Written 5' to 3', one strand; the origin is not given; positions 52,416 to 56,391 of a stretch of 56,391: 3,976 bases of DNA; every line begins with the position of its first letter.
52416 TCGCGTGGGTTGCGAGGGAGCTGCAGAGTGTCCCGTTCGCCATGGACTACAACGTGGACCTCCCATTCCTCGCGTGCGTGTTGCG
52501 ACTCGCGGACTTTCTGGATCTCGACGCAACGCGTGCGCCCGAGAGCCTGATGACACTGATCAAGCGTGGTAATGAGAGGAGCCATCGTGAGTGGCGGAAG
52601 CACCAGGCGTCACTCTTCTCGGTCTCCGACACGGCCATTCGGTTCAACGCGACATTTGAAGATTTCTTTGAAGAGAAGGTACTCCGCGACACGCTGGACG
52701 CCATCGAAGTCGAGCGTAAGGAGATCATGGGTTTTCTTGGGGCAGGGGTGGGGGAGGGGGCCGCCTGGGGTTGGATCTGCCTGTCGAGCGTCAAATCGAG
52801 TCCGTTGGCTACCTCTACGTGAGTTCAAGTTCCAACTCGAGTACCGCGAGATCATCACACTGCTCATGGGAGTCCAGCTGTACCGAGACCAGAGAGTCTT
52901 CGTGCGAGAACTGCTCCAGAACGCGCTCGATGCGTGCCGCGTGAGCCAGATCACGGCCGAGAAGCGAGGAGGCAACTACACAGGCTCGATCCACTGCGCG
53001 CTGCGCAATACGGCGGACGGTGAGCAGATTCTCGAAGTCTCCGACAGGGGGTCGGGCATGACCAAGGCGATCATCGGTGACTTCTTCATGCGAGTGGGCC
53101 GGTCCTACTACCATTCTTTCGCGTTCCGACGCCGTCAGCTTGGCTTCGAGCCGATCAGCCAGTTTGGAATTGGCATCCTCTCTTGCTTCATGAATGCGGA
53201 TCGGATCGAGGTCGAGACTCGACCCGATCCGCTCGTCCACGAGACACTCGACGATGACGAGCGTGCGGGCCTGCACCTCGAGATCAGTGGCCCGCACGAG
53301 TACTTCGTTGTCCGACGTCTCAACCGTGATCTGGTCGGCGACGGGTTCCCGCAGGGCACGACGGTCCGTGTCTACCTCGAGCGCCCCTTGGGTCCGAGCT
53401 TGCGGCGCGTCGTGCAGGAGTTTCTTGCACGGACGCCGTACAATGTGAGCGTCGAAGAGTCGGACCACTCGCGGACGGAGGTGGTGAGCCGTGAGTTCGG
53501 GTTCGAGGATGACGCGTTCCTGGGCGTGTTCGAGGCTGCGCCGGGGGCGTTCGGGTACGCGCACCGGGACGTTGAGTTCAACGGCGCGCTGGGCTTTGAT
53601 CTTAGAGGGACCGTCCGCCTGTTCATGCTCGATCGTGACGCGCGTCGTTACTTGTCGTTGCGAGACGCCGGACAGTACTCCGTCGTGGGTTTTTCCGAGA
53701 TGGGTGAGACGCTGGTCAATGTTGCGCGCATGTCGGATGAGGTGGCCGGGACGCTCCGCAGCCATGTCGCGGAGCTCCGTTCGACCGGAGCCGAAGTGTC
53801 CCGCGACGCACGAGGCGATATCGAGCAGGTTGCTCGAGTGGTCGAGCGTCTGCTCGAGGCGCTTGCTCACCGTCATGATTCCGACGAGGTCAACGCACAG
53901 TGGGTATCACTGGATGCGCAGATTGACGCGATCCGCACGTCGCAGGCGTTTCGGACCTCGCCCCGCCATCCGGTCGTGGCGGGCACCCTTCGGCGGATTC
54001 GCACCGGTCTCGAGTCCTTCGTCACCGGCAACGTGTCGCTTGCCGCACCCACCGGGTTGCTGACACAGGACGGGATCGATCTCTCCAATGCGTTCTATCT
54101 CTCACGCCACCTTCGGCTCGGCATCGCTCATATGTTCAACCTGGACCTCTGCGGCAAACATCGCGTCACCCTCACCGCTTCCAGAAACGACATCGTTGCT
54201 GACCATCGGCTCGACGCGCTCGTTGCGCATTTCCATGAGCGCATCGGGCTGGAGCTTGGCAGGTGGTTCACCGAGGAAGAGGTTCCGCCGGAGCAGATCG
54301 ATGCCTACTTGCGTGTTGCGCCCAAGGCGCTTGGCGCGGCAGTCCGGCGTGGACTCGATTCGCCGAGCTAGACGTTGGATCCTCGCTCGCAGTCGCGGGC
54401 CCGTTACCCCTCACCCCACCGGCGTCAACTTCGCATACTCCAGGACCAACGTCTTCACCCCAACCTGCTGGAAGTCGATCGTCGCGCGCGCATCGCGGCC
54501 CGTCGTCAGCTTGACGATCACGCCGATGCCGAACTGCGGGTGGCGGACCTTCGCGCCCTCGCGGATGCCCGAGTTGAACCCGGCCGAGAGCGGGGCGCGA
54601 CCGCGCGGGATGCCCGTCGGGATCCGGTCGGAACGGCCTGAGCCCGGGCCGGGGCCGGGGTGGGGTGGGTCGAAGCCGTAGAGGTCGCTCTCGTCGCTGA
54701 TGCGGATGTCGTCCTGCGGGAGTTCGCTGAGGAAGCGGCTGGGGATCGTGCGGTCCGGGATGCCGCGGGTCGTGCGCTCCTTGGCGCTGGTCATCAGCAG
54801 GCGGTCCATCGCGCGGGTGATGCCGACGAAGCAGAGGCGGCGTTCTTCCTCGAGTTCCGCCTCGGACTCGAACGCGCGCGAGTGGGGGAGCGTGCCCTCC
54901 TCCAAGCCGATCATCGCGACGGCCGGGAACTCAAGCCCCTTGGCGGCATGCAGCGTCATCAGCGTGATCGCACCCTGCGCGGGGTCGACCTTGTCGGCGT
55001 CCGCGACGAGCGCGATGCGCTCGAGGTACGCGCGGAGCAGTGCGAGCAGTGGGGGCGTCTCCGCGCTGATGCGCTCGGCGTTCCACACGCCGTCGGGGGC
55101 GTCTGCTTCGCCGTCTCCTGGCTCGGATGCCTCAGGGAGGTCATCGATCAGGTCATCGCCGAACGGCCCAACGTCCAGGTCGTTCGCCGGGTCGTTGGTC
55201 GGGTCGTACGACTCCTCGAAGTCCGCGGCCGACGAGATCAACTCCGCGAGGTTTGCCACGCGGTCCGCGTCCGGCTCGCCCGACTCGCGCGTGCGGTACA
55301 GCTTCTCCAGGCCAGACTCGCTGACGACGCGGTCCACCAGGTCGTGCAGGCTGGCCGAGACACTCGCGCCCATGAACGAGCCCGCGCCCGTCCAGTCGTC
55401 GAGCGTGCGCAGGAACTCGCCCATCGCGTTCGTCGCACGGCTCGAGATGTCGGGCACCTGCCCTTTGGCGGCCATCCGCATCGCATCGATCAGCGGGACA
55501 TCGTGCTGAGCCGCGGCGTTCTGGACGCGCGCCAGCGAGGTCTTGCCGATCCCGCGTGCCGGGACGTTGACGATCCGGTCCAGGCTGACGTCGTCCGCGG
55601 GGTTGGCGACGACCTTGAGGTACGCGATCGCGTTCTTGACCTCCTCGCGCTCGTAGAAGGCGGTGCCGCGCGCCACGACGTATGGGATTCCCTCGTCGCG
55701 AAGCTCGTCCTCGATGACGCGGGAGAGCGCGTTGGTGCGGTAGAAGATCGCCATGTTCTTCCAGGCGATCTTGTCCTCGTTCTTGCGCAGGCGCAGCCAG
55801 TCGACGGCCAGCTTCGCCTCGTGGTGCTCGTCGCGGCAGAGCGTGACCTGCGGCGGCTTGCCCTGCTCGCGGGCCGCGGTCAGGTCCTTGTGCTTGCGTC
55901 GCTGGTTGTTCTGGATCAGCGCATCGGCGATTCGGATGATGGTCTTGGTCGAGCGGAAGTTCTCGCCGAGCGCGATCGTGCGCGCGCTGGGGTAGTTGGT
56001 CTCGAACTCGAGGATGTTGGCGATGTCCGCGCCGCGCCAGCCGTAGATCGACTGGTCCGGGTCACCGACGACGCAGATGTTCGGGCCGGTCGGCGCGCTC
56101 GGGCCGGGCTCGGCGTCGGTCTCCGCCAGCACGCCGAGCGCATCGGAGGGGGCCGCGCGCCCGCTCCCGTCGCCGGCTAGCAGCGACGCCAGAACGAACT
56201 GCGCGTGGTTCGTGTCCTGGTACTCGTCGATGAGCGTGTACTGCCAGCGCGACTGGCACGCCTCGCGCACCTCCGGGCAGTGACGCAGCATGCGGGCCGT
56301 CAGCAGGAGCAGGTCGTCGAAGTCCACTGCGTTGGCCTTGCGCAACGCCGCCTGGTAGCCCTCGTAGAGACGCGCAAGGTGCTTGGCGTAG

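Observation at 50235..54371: ClpC-N-domain / degenerate-AAA gene translationally coupled to an HD phosphohydrolase and an Hsp90-like GHKL ATPase: candidate undescribed three-component system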

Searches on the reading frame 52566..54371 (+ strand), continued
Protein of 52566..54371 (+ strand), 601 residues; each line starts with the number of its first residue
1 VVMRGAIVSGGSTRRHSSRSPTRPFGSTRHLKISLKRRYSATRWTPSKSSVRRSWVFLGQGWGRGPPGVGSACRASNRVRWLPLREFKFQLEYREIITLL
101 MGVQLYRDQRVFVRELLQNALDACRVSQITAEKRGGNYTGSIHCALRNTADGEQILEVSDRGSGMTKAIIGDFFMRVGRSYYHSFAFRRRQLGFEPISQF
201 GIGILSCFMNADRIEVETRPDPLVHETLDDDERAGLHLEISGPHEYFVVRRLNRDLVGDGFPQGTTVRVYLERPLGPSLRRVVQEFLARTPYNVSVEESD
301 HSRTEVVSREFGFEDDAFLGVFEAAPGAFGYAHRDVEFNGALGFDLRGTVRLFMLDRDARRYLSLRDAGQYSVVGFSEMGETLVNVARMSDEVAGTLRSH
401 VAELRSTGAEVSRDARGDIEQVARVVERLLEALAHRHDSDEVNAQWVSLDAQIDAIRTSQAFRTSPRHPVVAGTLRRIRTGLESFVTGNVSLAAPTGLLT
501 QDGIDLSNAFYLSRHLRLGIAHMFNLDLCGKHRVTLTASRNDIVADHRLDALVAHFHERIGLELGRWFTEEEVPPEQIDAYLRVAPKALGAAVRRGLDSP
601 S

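Call 76: fold_search(model_id=the predicted structure, library=pdb)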
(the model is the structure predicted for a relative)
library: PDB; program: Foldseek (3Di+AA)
matches with E <= 10: 538; with E <= 0.001: 213
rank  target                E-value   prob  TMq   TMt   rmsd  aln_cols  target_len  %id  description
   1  9a6t_B                1.3e-11  1.00  0.28  0.37  10.4       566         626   13  Integrative model of DNAK-HTPG by crosslinking MS and deep learning (released 2024-09-18)
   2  8eoa_A                2.6e-11  1.00  0.28  0.36  11.2       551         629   14  Cryo-EM structure of human HSP90B-AIPL1 complex (released 2023-01-25)
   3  4ipe_B                6.0e-11  1.00  0.28  0.38  14.0       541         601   12  Crystal structure of mitochondrial Hsp90 (TRAP1) with AMPPNP (released 2014-01-22)
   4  8h77_A                7.2e-11  1.00  0.22  0.28   8.3       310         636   20  Hsp90-AhR-p23-XAP2 complex (released 2023-01-04)
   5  4ivg                  8.6e-11  1.00  0.31  0.51  13.1       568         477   13  Crystal structure of mitochondrial Hsp90 (TRAP1) NTD-Middle domain dimer with AMPPNP (released 2014-01-22)
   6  8eob_B                8.9e-11  1.00  0.28  0.37  10.5       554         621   15  Cryo-EM structure of human HSP90B in the closed state (released 2023-01-25)
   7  7exp_B                8.9e-11  1.00  0.22  0.30  23.2       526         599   14  Crystal structure of zebrafish TRAP1 with AMPPNP and MitoQ (released 2022-01-05)
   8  4j0b_B                9.8e-11  1.00  0.29  0.39  13.7       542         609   14  Structure of mitochondrial Hsp90 (TRAP1) with ADP-BeF3 (released 2014-01-22)
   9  6xlf_A                9.8e-11  1.00  0.28  0.38  10.1       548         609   15  Full-length Hsc82 in complex with Aha1 in the presence of AMP-PNP (released 2021-06-30)
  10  4z1i_A                1.1e-10  1.00  0.29  0.62  13.5       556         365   14  Crystal structure of human Trap1 with AMPPNP (released 2015-04-29)
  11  8h77_B                1.3e-10  1.00  0.28  0.37  10.5       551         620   14  Hsp90-AhR-p23-XAP2 complex (released 2023-01-04)
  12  7exp_A                1.3e-10  1.00  0.22  0.32  17.9       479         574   14  Crystal structure of zebrafish TRAP1 with AMPPNP and MitoQ (released 2022-01-05)
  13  7kcl_B                1.5e-10  1.00  0.31  0.41  12.5       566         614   13  Full-length human mitochondrial Hsp90 (TRAP1) in complex with SdhB in the presence of AMP-PNP (released 2021-10-13)
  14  8eob_A                1.5e-10  1.00  0.28  0.37   9.7       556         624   14  Cryo-EM structure of human HSP90B in the closed state (released 2023-01-25)
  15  4z1i_D                1.5e-10  1.00  0.29  0.51  13.1       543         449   14  Crystal structure of human Trap1 with AMPPNP (released 2015-04-29)
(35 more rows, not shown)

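Call 84: search_protein_families(library=padloc, proteins=[P0122], max_evalue=0.001)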
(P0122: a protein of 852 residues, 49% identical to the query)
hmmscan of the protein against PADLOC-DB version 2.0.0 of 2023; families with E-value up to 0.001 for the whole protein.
P0122 (852 aa): 1 family
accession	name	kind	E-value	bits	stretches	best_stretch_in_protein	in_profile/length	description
PDLC03762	RT_UG24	-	6.9e-13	45.7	1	55-238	698-879/1036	DRT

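Call 89: find_related_loci(query=A1, collection=viral_contigs, flank=5000)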
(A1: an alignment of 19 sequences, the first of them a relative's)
Query A1 (852 aa) in viral_contigs; peptide patterns used: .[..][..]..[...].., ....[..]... (x = any residue, [..] = any of these).
34 stretches matched a pattern, but none encodes a relative of the query by tblastn (E <= 1e-3).

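Call 90: search_dna_similar(query=window:52821-54368:+, collection=plasmids, mode=protein, max_rows=12)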
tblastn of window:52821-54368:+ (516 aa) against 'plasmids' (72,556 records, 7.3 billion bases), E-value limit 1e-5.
Records with a match: 198; places in all: 201; records where one place covers at least 80% of the query: 0.
Best place of each record, by identity: <60% 198.
By first word of the organism name: Sinorhizobium 70; Rhizobium 60; Sphingobium 18; Ensifer 9; Escherichia 6; Streptomyces 5; Novosphingobium 4; Listeria 2; Bradyrhizobium 2; Neorhizobium 2; and 19 more.
By predicted mobility (MOB-suite, as given by PLSDB): non-mobilizable 88; mobilizable 66; conjugative 44.
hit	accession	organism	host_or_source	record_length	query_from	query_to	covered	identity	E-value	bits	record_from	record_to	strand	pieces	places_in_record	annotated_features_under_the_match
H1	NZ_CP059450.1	Azospirillum brasilense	Prokaryotes,soil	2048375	2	216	42%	33.8%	9e-18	95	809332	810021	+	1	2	none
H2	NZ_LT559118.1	Nonomuraea gerenzanensis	-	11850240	1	201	39%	31.6%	3e-6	58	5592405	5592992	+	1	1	none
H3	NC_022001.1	Streptomyces collinus Tu 365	-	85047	3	217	42%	29.2%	6e-10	70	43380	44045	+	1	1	hypothetical protein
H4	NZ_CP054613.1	Paenibacillus cellulosilyticus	cell culture,soil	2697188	3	182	35%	32.0%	3e-8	64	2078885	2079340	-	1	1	none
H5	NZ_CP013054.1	Sinorhizobium americanum CCGM7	Phaseolus vulgaris,root nodules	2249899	15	213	39%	28.7%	3e-6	58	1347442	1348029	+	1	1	none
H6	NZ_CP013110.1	Sinorhizobium americanum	Vachellia farnesiana,cell culture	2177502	15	213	39%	28.2%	6e-6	57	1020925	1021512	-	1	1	record has no annotation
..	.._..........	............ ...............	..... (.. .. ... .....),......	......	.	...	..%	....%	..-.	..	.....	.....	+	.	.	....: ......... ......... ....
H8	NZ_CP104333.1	Aliarcobacter butzleri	poultry meat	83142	1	214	34%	29.1%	3e-15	109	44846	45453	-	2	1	hypothetical protein (x2)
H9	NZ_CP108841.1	Streptomyces chartreusis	-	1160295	4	134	25%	38.9%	2e-12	78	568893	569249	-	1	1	none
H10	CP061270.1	Escherichia coli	Sheep,cell culture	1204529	4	163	31%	30.5%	2e-7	62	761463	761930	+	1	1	htpG: molecular chaperone HtpG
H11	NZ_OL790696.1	Escherichia coli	-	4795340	4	163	31%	30.5%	2e-7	62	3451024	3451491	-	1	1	none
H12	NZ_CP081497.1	Streptomyces sp. BHT-5-2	whole organism,plant soil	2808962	4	134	25%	35.9%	4e-8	64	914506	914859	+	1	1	none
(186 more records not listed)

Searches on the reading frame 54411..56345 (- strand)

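Call 40: search_protein_families(library=pfam, proteins=[window:54411-56345:-], max_evalue=0.01)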
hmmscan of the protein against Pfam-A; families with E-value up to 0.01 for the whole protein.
window:54411-56345:- (644 aa): 4 families
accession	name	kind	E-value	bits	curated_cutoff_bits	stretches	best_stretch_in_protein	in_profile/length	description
PF13361.12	UvrD_C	-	3.6e-65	221.1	25.6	1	124-522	1-349/350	UvrD-like helicase C-terminal domain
PF00580.27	UvrD-helicase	-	7.3e-30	105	23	1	1-119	180-271/271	UvrD/REP helicase N-terminal domain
PF21196.3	PcrA_UvrD_tudor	-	6e-07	29.7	23.9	1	597-638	2-44/48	PcrA/UvrD tudor domain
PF13538.12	UvrD_C_2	-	2.7e-06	27.6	27.4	1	461-517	3-50/52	UvrD-like helicase C-terminal domain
